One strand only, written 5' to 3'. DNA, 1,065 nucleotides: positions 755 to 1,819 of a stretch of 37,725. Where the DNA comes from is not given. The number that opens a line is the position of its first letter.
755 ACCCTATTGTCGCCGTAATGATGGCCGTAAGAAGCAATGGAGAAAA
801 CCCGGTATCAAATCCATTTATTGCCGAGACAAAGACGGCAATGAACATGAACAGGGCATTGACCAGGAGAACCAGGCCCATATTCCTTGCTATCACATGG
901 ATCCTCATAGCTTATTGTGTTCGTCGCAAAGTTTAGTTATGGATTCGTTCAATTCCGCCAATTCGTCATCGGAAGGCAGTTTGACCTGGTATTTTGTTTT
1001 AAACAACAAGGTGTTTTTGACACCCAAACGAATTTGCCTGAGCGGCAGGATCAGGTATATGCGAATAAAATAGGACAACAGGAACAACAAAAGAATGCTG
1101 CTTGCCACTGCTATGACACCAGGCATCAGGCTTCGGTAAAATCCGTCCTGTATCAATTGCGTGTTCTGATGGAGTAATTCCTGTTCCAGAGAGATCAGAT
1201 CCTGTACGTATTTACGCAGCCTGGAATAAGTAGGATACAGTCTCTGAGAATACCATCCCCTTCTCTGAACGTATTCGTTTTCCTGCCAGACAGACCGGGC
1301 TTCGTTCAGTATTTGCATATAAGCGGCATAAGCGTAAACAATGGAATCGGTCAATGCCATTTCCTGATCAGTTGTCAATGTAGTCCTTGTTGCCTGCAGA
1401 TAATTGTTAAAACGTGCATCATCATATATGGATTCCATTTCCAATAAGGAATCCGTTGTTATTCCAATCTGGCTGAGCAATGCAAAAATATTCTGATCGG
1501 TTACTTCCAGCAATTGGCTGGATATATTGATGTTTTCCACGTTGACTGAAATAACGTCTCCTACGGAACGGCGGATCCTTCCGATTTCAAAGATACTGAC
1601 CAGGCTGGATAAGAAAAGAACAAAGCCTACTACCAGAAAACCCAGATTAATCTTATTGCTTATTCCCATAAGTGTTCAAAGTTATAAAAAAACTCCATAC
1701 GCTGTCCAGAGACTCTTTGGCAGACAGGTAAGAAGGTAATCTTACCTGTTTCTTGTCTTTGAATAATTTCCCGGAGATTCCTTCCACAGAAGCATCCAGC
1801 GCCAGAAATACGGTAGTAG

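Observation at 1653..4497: SRD5A-like 5alpha-reductase, OYE ene-reductase and SDR operon: candidate gut-bacterial allo/iso-allo bile-acid (isoalloLCA) pathway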

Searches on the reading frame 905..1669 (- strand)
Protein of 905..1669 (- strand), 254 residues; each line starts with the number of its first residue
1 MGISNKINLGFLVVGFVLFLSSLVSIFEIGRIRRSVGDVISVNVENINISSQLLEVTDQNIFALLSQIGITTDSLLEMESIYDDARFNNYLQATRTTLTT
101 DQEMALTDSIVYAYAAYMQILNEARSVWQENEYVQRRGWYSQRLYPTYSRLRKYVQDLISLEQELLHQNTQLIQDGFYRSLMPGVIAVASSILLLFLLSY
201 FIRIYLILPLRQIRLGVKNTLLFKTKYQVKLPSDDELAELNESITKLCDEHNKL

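Call 3: search_protein_families(library=pfam, proteins=[window:905-1669:-])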
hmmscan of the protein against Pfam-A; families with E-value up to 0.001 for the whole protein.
window:905-1669:- (254 aa): 1 family
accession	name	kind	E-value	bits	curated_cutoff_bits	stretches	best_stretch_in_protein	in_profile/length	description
PF12729.13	4HB_MCP_1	-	6.4e-08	32.8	27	1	1-165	2-169/181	Four helix bundle sensory module for signal transduction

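Call 4: search_protein_families(library=ncbifam, proteins=[window:905-1669:-])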
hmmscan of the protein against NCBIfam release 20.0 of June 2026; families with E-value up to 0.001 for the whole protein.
window:905-1669:- (254 aa): 0 families

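Call 41: find_homologous_proteins(query=window:905-1669:-)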
Query window:905-1669:- (254 aa): 21 proteins with E <= 0.001 among 1456 candidates.
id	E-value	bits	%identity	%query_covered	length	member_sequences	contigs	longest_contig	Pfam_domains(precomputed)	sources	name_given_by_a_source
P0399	4.3e-154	529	100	100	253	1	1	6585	PF12729.14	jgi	-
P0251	3.0e-144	497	92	100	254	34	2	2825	PF12729.14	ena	-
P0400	4.1e-134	464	84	100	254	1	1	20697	PF12729.14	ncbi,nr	ncbi:MAG: MCP four helix bundle domain-containing protein [Bacteroidales bacterium]|nr:MCP four heli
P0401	1.1e-133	462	84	100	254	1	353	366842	PF12729.14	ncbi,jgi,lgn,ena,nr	ncbi:MAG: MCP four helix bundle domain-containing protein [Bacteroidales bacterium]|jgi:methyl-accep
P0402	1.8e-133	462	84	100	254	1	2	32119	PF12729.14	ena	-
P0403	9.7e-133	459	83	100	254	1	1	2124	PF12729.14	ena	-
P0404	2.7e-122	425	77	100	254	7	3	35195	PF12729.14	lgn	-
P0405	7.2e-117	407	74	100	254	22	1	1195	-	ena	-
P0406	1.2e-116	406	75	100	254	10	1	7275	-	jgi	-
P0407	1.0e-113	397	72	100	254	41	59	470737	PF12729.14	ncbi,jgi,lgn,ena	-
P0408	6.4e-108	378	73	95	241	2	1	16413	-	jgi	-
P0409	8.9e-103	361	65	100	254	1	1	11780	-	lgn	-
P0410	1.1e-102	361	84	82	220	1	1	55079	PF12729.14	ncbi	-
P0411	3.4e-102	359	82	80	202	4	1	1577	-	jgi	-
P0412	5.7e-100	352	83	78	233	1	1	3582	PF12729.14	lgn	-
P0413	4.2e-96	339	62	100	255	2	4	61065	PF12729.14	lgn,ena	-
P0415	6.8e-90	319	59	99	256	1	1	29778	PF12729.14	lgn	-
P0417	3.7e-45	173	36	98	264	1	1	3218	PF12729.14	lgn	-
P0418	5.1e-43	166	45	95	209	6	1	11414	-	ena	-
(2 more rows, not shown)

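Call 42: find_encoding_contigs(protein=P0415, flank=7000, max_places=2)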
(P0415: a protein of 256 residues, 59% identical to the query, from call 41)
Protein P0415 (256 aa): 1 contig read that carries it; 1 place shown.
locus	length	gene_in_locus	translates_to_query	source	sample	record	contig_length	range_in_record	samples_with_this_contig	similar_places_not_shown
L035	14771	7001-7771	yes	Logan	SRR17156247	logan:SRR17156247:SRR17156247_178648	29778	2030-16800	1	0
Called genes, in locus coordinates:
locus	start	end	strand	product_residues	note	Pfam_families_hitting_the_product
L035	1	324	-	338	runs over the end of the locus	PF01464:SLT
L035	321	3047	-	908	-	PF14121:Porin_10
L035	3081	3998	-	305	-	PF17127:DUF5106, PF13905:Thioredoxin_8 (weak)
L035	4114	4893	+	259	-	PF02544:Steroid_dh, PF06966:DUF1295 (weak)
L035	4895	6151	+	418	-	PF00724:Oxidored_FMN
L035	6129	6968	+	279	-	PF00106:adh_short, PF08659:KR, PF01370:Epimerase, PF13561:adh_short_C2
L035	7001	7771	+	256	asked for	PF12729:4HB_MCP_1 (faint)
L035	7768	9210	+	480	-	PF02386:TrkH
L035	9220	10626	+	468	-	PF05970:PIF1 (weak), PF13245:AAA_19, PF13604:AAA_30, PF09848:SLFN-g3_helicase (weak), PF13538:UvrD_C_2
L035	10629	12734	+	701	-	PF00930:DPPIV_N, PF26549:Tricorn_N (faint), PF02129:Peptidase_S15 (weak), PF00326:Peptidase_S9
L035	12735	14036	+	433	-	PF03602:Cons_hypoth95 (weak), PF22013:PG_1098_Fer, PF18096:Thump_like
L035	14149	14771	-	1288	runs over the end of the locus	PF07494:Reg_prop (faint), PF07495:Y_Y_Y, PF00512:HisKA, PF02518:HATPase_c, PF00072:Response_reg, PF12833:HTH_18, PF00165:HTH_AraC (weak)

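Call 43: find_encoding_contigs(protein=P0418, flank=7000, max_places=2)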
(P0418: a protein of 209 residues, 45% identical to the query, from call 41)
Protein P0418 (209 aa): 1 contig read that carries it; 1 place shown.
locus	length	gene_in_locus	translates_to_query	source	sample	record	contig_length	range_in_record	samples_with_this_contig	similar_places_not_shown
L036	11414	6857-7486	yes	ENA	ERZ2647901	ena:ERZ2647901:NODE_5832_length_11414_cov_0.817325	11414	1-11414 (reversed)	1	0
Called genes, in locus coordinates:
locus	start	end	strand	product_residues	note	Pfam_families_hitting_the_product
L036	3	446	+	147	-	?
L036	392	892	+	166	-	PF02687:FtsX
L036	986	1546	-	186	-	PF01464:SLT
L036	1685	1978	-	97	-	-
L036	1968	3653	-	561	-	PF14121:Porin_10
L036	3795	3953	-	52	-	-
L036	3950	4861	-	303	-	PF17127:DUF5106, PF13905:Thioredoxin_8 (faint)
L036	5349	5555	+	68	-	-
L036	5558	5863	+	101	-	PF02544:Steroid_dh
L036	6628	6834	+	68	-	-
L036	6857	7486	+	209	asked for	-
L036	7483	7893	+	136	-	-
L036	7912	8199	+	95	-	PF02386:TrkH (weak)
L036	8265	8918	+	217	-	PF02386:TrkH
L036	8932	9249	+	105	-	PF13604:AAA_30, PF13245:AAA_19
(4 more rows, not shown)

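Call 44: find_encoding_contigs(protein=P0417, flank=7000, max_places=2)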
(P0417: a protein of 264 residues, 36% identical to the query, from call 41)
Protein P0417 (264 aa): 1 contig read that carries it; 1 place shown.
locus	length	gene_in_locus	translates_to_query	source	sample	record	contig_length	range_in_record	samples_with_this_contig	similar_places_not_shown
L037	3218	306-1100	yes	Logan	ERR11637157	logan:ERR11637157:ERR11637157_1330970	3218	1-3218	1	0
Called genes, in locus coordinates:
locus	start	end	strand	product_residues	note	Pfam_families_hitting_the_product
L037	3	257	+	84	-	?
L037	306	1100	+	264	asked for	PF12729:4HB_MCP_1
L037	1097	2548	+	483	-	PF02386:TrkH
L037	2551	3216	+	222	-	?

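Call 68: search_protein_families(library=pfam, proteins=[window:905-1669:-, L037:306-1100:+], max_evalue=5)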
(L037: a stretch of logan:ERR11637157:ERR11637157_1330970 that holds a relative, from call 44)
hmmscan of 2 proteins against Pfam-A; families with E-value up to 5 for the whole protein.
window:905-1669:- (254 aa): 1 family
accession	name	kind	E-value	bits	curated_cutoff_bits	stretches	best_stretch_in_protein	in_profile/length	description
PF12729.13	4HB_MCP_1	-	6.4e-08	32.8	27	1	1-165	2-169/181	Four helix bundle sensory module for signal transduction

L037:306-1100:+ (264 aa): 5 families
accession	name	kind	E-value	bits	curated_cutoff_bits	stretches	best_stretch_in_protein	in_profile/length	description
PF12729.13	4HB_MCP_1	-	5.3e-08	33.1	27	1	5-167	2-167/181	Four helix bundle sensory module for signal transduction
PF02203.21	TarH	-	0.00011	22.6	25.2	1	1-164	1-171/177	Tar ligand binding domain homologue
PF03729.18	DUF308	-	0.011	16.4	25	1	13-37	23-47/73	Short repeat of unknown function (DUF308)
PF00672.30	HAMP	-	0.012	16.4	25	1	208-253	4-49/53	HAMP domain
PF21829.1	DUF6889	-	0.95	9.7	23.9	1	23-56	6-38/40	Family of unknown function (DUF6889)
